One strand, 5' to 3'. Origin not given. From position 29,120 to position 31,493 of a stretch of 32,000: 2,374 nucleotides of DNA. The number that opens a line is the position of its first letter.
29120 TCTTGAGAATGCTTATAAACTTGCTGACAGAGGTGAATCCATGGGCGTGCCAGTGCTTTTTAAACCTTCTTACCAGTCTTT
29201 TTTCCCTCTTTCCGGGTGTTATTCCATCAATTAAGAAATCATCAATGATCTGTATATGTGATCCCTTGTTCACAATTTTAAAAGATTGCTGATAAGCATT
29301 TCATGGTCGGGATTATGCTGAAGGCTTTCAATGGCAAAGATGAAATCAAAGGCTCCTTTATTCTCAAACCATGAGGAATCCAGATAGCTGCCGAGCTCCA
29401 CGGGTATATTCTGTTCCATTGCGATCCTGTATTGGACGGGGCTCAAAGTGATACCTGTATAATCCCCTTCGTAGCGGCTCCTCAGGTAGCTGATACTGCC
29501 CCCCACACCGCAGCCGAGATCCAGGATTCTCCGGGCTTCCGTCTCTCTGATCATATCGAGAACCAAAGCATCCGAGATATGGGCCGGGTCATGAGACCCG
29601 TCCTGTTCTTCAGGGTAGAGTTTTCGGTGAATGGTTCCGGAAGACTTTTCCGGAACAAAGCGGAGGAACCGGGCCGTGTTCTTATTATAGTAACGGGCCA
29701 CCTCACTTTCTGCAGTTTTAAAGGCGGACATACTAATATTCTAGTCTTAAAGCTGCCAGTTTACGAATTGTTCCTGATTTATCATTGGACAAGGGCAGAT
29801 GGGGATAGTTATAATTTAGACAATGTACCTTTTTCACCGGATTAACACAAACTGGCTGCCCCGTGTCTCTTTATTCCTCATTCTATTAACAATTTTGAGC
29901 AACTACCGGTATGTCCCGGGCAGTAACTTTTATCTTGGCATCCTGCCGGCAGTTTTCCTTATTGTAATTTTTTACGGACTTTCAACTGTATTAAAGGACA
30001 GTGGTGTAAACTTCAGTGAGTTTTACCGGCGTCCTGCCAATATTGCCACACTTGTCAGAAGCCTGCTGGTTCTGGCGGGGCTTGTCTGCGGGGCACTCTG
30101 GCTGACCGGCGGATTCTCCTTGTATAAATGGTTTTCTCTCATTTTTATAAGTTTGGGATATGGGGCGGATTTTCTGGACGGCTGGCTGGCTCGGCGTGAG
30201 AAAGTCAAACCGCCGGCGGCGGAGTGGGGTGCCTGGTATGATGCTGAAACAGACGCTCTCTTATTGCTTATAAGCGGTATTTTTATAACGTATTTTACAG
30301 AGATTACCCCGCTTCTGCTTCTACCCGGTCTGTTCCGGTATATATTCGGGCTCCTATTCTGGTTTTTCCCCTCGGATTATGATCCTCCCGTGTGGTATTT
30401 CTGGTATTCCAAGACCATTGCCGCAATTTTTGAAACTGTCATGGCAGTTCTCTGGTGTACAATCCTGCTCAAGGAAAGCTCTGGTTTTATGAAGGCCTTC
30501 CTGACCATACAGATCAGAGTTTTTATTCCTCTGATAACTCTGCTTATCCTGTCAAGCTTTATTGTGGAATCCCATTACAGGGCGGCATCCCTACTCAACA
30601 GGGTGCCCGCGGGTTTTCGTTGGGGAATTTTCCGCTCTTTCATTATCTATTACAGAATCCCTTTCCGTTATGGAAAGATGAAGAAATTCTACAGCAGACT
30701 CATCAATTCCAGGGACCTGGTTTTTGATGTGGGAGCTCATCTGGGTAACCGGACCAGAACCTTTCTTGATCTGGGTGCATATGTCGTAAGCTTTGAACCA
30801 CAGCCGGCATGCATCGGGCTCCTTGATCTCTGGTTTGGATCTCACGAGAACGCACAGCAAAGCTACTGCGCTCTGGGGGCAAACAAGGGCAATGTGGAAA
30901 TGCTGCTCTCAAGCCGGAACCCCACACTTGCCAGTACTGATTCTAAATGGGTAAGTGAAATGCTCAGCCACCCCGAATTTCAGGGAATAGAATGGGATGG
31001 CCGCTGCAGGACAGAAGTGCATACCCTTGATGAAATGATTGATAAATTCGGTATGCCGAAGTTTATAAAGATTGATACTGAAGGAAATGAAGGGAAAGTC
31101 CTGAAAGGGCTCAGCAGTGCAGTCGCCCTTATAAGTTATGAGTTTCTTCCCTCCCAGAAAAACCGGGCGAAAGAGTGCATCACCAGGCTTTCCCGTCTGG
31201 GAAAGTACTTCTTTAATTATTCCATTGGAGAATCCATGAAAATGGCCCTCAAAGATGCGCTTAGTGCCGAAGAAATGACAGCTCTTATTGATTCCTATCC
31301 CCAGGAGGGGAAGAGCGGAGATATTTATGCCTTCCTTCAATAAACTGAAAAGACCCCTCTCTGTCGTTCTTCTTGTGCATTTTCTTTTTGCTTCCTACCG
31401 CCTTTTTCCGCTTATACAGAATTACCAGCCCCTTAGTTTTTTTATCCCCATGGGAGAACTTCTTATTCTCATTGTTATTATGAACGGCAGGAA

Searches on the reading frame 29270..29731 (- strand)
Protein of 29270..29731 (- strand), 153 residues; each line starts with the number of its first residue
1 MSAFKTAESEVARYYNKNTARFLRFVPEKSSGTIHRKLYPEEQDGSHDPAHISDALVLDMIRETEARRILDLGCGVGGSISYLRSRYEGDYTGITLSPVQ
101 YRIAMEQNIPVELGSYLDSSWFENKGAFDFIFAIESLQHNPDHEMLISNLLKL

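Call 5: search_protein_families(library=pfam, proteins=[window:29270-29731:-], max_evalue=0.01)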
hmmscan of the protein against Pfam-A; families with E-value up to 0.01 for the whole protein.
window:29270-29731:- (153 aa): 7 families
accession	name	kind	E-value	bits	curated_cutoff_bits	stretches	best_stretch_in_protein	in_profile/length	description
PF13489.12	Methyltransf_23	-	2.1e-09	37.8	27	1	52-152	24-106/164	Methyltransferase domain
PF13649.12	Methyltransf_25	-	7.2e-09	36.7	27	1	69-149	1-88/97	Methyltransferase domain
PF08241.18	Methyltransf_11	-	5e-08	33.9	21.2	1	70-150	1-83/95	Methyltransferase domain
PF08242.18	Methyltransf_12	-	6.5e-06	27.2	30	1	70-152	1-90/98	Methyltransferase domain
PF02353.26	CMAS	-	7.8e-06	25.8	27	1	56-139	53-139/273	Mycolic acid cyclopropane synthetase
PF07021.18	MetW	-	0.001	19.2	21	1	56-152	6-100/193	Methionine biosynthesis protein MetW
PF13847.12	Methyltransf_31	-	0.0045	17.1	27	1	65-150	3-97/145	Methyltransferase domain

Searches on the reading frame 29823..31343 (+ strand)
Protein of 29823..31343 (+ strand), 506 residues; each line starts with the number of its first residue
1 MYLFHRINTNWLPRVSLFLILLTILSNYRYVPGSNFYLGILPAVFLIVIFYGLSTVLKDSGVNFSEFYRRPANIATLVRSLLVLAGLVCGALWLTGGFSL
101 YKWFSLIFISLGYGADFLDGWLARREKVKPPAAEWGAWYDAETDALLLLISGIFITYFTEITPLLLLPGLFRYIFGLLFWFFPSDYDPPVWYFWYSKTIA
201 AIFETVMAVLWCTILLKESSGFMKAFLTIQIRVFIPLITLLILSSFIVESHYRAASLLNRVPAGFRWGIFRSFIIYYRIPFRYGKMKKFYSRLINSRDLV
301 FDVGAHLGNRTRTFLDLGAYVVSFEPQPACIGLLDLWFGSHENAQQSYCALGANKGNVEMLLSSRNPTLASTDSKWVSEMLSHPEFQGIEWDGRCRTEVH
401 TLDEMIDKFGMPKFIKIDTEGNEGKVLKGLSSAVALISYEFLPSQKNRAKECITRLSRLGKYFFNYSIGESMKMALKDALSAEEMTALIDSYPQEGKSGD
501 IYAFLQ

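Call 5: search_protein_families(library=pfam, proteins=[window:29823-31343:+], max_evalue=0.01)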
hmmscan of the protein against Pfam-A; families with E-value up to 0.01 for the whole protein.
window:29823-31343:+ (506 aa): 2 families
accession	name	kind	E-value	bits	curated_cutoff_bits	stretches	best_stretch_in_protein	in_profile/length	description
PF05050.19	Methyltransf_21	-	3.5e-13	50.5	22.7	1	302-436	1-138/173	Methyltransferase FkbM domain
PF01066.26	CDP-OH_P_transf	-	1.1e-06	29.6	22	1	72-222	4-138/152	CDP-alcohol phosphatidyltransferase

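Call 8: find_encoding_contigs(protein=window:29823-31343:+, flank=6000, max_places=10)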
Protein window:29823-31343:+ (506 aa): no gene with exactly this product is on record in the collection.

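Call 14: find_homologous_proteins(query=window:29823-31343:+, max_evalue=0.00001)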
Query window:29823-31343:+ (506 aa): 33 proteins with E <= 0.00001 among 8000 candidates.
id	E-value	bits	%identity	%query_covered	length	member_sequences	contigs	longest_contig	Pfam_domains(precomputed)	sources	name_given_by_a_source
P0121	0.0e+0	1156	100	100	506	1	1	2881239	PF05050.20,PF01066.27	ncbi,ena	-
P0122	2.6e-198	678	59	100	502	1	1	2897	PF05050.20,PF01066.27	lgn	-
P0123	9.8e-180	617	55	100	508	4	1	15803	PF05050.20,PF01066.27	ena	-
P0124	1.2e-178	613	55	100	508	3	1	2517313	PF05050.20,PF01066.27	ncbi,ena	-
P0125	3.4e-174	598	54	100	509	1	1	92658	PF05050.20,PF01066.27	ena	-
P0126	1.3e-145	504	62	76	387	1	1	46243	PF01066.27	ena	-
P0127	1.2e-144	501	46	100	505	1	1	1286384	PF05050.20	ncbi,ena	-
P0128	1.6e-144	501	46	100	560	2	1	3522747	PF05050.20,PF01066.27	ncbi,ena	-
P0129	2.1e-141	490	49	93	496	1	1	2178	PF05050.20,PF01066.27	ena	-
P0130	1.6e-139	484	47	100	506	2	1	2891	PF05050.20,PF01066.27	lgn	-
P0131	1.1e-126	442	44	100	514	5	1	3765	PF05050.20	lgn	-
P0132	1.5e-124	435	43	100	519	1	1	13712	PF05050.20,PF01066.27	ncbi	-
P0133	4.9e-117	410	42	99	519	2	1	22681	PF05050.20,PF01066.27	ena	-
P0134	9.2e-109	383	39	100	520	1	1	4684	PF05050.20,PF01066.27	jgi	jgi:FkbM family methyltransferase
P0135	2.3e-86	309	43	78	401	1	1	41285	PF05050.20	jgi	-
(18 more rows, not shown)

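Call 15: find_encoding_contigs(protein=P0121, flank=10000, max_places=6)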
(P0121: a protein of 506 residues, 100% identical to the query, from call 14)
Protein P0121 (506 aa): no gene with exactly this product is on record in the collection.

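Call 16: find_encoding_contigs(protein=P0124, flank=10000, max_places=4)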
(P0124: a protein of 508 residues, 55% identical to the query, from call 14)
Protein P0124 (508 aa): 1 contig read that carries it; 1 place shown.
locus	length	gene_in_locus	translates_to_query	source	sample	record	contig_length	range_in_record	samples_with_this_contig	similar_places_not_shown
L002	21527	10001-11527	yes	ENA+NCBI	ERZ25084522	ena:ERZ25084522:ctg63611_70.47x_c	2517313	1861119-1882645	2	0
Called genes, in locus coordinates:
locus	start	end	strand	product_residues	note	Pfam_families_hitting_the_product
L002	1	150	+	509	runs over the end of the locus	PF00005:ABC_tran, PF13304:AAA_21 (faint), PF00005:ABC_tran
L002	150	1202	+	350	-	PF02653:BPD_transp_2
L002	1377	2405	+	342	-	PF20706:GT4-conflict, PF00534:Glycos_transf_1, PF13692:Glyco_trans_1_4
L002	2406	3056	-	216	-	PF00925:GTP_cyclohydro2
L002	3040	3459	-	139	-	PF01242:PTPS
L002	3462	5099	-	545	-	PF01872:RibD_C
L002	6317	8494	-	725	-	PF13857:Ank_5 (faint), PF00023:Ank (faint), PF12796:Ank_2, PF13606:Ank_3 (faint), PF13637:Ank_4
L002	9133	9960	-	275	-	PF13489:Methyltransf_23, PF02353:CMAS (weak), PF13649:Methyltransf_25, PF13847:Methyltransf_31, PF08241:Methyltransf_11, PF08242:Methyltransf_12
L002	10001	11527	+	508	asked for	PF01066:CDP-OH_P_transf, PF05050:Methyltransf_21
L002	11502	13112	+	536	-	-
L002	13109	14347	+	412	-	PF05977:MFS_3, PF07690:MFS_1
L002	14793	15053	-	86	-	-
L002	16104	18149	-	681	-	PF09479:Flg_new, PF02415:Chlam_PMP (faint)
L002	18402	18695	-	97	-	-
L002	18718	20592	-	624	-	PF09479:Flg_new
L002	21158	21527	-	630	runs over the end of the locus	PF09479:Flg_new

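Call 39: find_related_loci(query=A3, collection=genome_contigs, flank=6000)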
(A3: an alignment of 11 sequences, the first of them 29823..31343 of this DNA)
Query A3 (506 aa) in genome_contigs; peptide patterns used: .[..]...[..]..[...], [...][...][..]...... (x = any residue, [..] = any of these).
599 stretches matched a pattern (row limit reached: there are more); 368 encode a relative of the query (tblastn E <= 1e-3); the best 80 are kept; 80 distinct loci.
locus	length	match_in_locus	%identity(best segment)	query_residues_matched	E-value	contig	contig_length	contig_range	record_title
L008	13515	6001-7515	46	1-506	3e-150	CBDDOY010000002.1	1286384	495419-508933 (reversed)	MAG: Spirochaetaceae bacterium isolate ce77e197-c168-4bc4-8750-8ce2b630077d genome assembly, contig: contig_2, whole gen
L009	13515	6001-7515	46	1-506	8e-146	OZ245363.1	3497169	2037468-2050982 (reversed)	MAG: Spirochaetaceae bacterium isolate 33477e18-5526-469a-9656-55c3f18f4b17 genome assembly, chromosome: 1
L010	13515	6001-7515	55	1-506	3e-178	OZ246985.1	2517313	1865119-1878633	MAG: Spirochaetaceae bacterium isolate b38d4da2-e2e0-47dc-b259-ad184f0061a5 genome assembly, chromosome: 1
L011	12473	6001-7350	34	49-506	5e-78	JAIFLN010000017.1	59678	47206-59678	MAG: Spirochaetes bacterium isolate bin_199 scaffold_528, whole genome shotgun sequence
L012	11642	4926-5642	44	268-506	5e-62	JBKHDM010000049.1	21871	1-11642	MAG: Spirochaetaceae bacterium isolate D1M04_11 NODE_841_length_21871_cov_7.383022, whole genome shotgun sequence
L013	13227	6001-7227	31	72-503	3e-59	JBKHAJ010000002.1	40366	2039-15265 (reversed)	MAG: Spirochaetia bacterium isolate D1M01_14 NODE_1043_length_40366_cov_4.638461, whole genome shotgun sequence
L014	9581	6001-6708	43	268-503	4e-59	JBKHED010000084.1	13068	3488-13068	MAG: Spirochaetaceae bacterium isolate D1M04_9 NODE_2149_length_13068_cov_11.739184, whole genome shotgun sequence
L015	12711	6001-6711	39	267-503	9e-56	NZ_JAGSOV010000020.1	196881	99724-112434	Pseudonocardia humida strain S2-4 Scaffold5_3, whole genome shotgun sequence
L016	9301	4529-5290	39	250-506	8e-56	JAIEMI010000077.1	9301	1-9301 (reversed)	MAG: Rhodospirillaceae bacterium isolate co.spades.CONCOCT.2.5kb_034 c_000000000159, whole genome shotgun sequence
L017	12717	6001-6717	41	268-506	4e-55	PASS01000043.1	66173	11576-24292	MAG: Candidatus Neomarinimicrobiota bacterium isolate SAT176 262534, whole genome shotgun sequence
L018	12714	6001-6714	40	268-505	1e-54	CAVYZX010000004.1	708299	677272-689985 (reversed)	MAG: uncultured Acidobacteriota bacterium isolate MFD02242.bin.1.362 genome assembly, contig: contig_11782, whole genome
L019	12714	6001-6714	42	268-505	2e-54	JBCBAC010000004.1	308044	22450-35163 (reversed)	MAG: Pseudomonadota bacterium isolate J06570_6 NODE_6_length_308044_cov_79.967388, whole genome shotgun sequence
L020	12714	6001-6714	41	267-506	5e-54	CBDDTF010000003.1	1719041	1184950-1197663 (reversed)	MAG: Algihabitans sp. isolate 99a9c27d-3010-44e8-80b6-83296f8a36f4 genome assembly, contig: contig_3, whole genome shotg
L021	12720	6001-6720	40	267-506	7e-54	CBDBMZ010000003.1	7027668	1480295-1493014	MAG: Vicinamibacterales bacterium isolate 5852b306-6763-4b4c-a466-03502f5c62f4 genome assembly, contig: contig_3, whole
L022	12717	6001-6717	41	267-505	2e-53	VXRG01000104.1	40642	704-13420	MAG: Caldilineaceae bacterium SB0664_bin_27 NODE_757_length_40642_cov_15.393032, whole genome shotgun sequence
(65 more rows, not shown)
